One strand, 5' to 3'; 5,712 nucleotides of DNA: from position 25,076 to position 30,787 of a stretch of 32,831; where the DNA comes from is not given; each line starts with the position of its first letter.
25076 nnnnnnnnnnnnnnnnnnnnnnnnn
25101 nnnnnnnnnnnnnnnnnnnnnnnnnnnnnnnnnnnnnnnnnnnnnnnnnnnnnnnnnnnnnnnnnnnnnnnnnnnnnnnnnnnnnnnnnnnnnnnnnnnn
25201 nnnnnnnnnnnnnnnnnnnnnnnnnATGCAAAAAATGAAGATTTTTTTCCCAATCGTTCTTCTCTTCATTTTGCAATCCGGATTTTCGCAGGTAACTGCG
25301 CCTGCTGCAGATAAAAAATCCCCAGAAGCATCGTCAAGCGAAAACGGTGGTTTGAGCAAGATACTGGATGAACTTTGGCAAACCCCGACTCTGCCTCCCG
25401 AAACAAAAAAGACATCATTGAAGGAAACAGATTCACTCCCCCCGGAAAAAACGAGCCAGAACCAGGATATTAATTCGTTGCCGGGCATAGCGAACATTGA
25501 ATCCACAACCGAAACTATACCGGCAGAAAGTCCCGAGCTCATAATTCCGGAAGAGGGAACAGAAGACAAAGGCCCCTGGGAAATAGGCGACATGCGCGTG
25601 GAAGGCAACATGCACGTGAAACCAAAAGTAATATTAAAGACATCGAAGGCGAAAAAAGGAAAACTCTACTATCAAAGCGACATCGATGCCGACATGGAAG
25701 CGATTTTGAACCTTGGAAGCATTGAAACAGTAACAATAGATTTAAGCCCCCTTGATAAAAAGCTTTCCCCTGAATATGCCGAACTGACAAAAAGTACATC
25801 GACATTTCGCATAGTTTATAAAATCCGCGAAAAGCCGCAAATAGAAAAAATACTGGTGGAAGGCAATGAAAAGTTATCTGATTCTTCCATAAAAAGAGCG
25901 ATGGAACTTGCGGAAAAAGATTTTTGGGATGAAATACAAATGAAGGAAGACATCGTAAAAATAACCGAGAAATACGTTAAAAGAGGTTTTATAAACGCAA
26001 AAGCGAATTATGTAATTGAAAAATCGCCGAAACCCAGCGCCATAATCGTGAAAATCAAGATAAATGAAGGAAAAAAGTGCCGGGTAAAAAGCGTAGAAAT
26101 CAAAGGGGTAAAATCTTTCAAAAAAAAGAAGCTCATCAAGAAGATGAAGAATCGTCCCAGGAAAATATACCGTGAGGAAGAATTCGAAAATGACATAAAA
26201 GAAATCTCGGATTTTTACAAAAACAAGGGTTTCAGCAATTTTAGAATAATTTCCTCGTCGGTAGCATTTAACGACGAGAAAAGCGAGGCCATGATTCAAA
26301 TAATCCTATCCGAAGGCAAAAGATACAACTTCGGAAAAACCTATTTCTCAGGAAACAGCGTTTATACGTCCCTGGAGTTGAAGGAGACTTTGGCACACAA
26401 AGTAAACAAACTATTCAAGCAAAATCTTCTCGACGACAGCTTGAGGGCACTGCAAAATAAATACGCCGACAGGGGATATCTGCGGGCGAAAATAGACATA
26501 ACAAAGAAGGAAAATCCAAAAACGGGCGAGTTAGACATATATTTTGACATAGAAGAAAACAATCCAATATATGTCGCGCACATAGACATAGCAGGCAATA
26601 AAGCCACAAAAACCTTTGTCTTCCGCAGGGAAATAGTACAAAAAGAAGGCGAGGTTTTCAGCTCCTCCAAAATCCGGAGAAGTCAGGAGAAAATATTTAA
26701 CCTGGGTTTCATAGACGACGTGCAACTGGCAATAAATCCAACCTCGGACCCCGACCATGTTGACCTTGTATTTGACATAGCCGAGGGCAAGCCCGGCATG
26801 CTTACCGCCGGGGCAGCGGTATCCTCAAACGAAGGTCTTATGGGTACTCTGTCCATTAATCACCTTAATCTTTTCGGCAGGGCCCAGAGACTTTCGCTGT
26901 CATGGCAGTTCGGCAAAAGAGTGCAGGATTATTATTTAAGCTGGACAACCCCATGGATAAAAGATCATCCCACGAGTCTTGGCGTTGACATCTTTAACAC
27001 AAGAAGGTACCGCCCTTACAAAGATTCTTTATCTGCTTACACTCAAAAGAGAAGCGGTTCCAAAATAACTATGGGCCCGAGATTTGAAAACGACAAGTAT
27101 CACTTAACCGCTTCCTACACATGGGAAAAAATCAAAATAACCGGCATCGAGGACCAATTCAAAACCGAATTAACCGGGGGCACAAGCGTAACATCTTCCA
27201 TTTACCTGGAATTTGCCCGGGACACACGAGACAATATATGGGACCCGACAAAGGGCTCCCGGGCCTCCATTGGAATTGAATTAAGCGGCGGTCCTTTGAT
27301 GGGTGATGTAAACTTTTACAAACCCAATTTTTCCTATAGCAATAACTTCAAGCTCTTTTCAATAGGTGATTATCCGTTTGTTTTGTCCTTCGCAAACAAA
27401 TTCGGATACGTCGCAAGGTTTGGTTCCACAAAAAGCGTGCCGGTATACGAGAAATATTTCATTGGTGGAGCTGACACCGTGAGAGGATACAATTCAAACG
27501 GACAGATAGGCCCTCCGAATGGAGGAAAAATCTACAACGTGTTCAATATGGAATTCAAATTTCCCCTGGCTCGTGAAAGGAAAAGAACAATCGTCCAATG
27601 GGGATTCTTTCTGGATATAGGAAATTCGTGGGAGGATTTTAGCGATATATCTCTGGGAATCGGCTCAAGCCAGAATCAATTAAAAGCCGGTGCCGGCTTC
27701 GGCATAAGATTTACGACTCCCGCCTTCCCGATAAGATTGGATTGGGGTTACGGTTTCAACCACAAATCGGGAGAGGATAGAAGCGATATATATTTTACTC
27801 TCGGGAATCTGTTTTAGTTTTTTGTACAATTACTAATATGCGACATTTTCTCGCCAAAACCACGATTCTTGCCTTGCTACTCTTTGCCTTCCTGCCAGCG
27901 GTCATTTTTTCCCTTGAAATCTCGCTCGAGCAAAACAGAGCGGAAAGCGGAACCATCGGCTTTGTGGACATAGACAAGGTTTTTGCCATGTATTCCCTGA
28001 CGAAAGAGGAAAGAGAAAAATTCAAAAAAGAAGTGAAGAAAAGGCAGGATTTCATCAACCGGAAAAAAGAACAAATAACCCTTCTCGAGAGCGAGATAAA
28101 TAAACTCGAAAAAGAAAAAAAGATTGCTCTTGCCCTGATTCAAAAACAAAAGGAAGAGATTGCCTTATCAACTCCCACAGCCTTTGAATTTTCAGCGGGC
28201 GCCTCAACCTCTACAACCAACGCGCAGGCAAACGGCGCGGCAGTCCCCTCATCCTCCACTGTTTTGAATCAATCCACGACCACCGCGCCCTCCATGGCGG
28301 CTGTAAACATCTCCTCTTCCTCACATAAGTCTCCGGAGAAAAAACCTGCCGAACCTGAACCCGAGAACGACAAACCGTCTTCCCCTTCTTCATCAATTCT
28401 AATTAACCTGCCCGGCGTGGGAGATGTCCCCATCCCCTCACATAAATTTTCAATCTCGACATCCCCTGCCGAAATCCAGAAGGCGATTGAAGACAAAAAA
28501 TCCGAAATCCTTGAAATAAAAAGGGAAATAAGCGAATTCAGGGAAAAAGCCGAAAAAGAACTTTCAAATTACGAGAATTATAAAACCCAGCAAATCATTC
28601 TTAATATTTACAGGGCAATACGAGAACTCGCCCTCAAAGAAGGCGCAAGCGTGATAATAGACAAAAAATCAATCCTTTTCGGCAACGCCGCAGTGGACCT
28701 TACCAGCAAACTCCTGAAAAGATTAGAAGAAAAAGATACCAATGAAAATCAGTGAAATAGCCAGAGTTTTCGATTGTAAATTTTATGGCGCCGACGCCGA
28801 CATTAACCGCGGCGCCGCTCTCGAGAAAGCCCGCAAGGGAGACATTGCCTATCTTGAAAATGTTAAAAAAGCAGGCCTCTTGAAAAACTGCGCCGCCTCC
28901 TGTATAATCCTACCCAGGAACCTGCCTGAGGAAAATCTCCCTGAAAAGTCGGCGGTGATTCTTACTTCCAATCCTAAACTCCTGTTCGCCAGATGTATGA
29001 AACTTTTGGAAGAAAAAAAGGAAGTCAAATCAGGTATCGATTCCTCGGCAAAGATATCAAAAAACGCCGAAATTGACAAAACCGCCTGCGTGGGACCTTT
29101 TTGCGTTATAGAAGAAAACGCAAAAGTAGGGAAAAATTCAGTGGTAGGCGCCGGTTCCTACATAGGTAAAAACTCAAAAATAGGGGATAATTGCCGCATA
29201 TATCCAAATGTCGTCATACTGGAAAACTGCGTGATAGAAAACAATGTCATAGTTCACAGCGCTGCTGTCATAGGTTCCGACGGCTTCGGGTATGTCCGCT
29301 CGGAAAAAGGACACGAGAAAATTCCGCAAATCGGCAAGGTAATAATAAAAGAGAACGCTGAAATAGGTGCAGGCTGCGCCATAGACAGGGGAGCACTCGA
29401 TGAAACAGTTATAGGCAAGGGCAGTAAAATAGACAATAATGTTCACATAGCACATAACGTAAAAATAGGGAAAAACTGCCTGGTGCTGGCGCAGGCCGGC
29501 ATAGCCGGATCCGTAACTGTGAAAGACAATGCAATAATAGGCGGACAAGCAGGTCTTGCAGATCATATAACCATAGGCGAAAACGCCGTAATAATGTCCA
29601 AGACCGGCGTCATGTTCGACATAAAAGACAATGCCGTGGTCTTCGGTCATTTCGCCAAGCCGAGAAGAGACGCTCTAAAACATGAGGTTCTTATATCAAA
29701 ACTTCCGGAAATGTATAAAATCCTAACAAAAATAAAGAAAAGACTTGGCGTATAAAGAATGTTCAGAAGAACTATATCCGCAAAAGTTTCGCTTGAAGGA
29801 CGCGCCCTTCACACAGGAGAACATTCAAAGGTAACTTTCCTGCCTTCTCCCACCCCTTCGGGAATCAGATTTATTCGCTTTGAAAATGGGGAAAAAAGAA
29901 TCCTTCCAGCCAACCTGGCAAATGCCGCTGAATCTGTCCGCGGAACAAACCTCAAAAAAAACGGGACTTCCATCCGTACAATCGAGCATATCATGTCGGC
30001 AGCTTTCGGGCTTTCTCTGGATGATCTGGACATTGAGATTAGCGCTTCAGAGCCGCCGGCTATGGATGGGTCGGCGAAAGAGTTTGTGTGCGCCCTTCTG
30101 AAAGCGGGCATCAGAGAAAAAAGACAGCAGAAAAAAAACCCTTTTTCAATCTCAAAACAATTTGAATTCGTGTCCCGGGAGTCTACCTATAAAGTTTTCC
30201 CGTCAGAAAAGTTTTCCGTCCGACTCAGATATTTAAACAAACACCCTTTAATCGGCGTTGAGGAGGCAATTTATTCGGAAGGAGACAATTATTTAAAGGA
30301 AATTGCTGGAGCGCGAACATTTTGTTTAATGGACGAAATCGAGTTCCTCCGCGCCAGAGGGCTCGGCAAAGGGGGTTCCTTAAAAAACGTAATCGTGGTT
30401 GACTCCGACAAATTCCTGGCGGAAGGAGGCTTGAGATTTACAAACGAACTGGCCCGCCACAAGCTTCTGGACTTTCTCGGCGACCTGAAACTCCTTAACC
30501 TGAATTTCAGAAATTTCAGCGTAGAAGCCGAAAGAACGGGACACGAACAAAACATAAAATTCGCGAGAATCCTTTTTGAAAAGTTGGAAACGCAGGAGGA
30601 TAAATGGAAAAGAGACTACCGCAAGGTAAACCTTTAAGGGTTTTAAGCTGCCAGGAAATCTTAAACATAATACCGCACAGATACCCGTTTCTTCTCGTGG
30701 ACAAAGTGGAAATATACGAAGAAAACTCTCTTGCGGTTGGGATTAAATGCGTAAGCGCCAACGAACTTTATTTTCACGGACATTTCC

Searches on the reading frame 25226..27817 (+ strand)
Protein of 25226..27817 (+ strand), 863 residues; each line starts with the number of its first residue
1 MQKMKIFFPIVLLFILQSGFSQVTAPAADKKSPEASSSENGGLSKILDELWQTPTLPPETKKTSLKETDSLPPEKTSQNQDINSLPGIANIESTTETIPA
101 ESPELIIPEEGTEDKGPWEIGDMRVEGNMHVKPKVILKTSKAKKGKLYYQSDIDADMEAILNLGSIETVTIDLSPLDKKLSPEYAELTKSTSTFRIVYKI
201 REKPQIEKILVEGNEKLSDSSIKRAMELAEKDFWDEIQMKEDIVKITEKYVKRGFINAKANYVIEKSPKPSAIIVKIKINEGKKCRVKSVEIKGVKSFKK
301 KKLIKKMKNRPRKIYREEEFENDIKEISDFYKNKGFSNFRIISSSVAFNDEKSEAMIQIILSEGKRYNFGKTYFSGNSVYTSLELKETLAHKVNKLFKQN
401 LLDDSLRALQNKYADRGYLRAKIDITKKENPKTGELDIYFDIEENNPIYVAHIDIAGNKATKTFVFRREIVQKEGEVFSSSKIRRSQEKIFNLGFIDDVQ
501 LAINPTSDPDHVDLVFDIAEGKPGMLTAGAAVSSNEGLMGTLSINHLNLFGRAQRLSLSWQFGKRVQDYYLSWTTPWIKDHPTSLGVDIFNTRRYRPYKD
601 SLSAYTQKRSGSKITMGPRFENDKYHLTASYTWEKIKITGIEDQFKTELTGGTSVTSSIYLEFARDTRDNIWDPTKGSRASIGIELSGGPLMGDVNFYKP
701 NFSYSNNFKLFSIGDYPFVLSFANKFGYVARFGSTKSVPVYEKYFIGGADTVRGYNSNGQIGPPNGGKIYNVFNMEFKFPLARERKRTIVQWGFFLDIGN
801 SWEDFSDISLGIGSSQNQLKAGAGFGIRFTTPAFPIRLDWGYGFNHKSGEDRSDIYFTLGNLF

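Call 26: search_protein_families(library=pfam, proteins=[window:25226-27817:+], max_evalue=0.001)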
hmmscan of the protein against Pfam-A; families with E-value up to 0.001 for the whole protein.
window:25226-27817:+ (863 aa): 4 families
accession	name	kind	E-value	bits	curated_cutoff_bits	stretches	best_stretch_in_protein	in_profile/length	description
PF01103.29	Omp85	-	1.7e-58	199.2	24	1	548-863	1-325/325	Omp85 superfamily domain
PF07244.20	POTRA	-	3.4e-58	194.7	21.3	5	448-521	1-79/79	Surface antigen variable number repeat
PF08479.16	POTRA_2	-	1.6e-13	50.8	24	1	373-438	7-71/76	POTRA domain, ShlB-type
PF08478.15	POTRA_1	-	4.5e-06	27.3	23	0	121-173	4-56/69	POTRA domain, FtsQ-type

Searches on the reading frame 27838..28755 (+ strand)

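Call 26: search_protein_families(library=pfam, proteins=[window:27838-28755:+], max_evalue=0.001)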
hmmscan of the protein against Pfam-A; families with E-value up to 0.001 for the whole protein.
window:27838-28755:+ (305 aa): 2 families
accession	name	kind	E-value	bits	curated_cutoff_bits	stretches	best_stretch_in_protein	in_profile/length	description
PF03938.19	OmpH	-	4.7e-16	59.7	32.4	2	216-296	59-141/141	Outer membrane protein (OmpH-like)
PF15274.11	MLIP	-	0.00059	19.2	27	1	74-212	75-212/785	Muscular LMNA-interacting protein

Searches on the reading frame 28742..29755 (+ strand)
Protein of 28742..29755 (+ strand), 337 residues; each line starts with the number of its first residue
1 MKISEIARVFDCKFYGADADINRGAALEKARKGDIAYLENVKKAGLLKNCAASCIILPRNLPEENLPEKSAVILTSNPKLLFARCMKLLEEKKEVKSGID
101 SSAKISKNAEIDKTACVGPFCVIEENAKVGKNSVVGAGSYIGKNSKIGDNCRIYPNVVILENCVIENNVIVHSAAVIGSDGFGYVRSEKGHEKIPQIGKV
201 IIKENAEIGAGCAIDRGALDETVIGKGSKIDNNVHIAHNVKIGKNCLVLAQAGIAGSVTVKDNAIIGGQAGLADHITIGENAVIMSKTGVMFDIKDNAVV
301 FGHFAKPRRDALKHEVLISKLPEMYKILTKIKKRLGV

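Call 26: search_protein_families(library=pfam, proteins=[window:28742-29755:+], max_evalue=0.001)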
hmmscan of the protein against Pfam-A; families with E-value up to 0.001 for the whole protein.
window:28742-29755:+ (337 aa): 9 families
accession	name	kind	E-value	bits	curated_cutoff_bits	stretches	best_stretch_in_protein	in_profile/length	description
PF00132.30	Hexapep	-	7.1e-33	111.4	27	4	222-256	2-36/36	Bacterial transferase hexapeptide (six repeats)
PF25084.1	LbH_EIF2B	-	2.9e-17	63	54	2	101-176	8-81/105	EIF2B subunit epsilon LbH domain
PF04613.19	LpxD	-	9.6e-15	54.6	30.8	1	18-88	1-70/70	UDP-3-O-[3-hydroxymyristoyl] glucosamine N-acyltransferase, LpxD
PF14602.12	Hexapep_2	-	4.6e-11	42.7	27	0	240-267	2-27/34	Hexapeptide repeat of succinyl-transferase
PF21711.3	DCTN5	-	2.3e-06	27.9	40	0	233-290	84-140/182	Dynactin subunit 5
PF25247.1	LbH_GLGC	-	1.1e-05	25.8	27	0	90-132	67-108/135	GLGC left-handed parallel beta-helix domain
PF25087.1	GMPPB_C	-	2.1e-05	24.6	39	0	142-177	8-43/110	GMPPB C-terminal domain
PF24894.1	Hexapep_GlmU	-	2.8e-05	24.6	23.3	0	116-180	20-86/104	GlmU-like, C-terminal hexapeptide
PF07959.18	Fucose_pyrophosphorylase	-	0.00055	19.4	34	0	99-176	272-346/418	Fucose pyrophosphorylase domain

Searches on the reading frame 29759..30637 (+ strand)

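Call 26: search_protein_families(library=pfam, proteins=[window:29759-30637:+], max_evalue=0.001)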
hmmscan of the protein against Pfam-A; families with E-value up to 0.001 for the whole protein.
window:29759-30637:+ (292 aa): 1 family
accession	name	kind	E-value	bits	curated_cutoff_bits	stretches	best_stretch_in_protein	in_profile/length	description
PF03331.19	LpxC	-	3.5e-76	256.7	27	1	3-273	1-267/268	UDP-3-O-acyl N-acetylglycosamine deacetylase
